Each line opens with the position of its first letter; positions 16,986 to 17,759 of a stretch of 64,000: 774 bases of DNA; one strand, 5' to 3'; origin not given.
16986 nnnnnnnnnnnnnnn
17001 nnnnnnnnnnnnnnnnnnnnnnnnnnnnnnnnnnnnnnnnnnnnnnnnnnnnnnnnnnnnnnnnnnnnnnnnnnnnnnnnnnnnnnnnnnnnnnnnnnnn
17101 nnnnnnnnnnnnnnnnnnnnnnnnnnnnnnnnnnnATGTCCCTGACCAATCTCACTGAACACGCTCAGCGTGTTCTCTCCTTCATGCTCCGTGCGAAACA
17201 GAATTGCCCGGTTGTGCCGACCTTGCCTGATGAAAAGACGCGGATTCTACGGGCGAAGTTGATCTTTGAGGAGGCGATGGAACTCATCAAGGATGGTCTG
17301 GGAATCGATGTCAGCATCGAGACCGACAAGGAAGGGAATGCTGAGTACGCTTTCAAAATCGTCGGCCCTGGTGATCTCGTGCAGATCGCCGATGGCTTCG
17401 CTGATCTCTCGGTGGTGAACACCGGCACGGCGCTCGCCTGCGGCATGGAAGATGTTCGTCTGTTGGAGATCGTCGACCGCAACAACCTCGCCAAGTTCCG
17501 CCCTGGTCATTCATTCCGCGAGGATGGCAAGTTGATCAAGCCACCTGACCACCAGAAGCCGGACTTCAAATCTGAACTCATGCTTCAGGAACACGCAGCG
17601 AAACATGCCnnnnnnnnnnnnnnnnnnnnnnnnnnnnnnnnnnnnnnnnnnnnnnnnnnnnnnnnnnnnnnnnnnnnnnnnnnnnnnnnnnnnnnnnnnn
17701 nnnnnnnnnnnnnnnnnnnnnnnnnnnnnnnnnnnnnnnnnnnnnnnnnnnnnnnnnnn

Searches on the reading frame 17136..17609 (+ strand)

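Call 58: search_protein_families(library=pfam, proteins=[window:17136-17609:+], max_evalue=0.01)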
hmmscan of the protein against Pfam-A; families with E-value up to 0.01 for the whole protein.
window:17136-17609:+ (158 aa): 0 families

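Call 80: search_protein_families(library=phrogs, proteins=[window:17136-17609:+], max_evalue=0.01)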
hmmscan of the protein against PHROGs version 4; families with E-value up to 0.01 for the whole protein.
window:17136-17609:+ (158 aa): 4 families
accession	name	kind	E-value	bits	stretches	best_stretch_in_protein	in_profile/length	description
phrog_671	-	other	2.5e-19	70.3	1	5-155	534-664/678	nucleotide pyrophosphohydrolase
phrog_2144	-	other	2.8e-05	24.9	1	39-121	33-111/290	MazG-like pyrophosphatase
phrog_4159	-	other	3.4e-05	24.2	1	29-122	132-220/270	nucleotide pyrophosphohydrolase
phrog_12019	-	other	0.00071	20.3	1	78-145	166-237/241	MazG-like pyrophosphatase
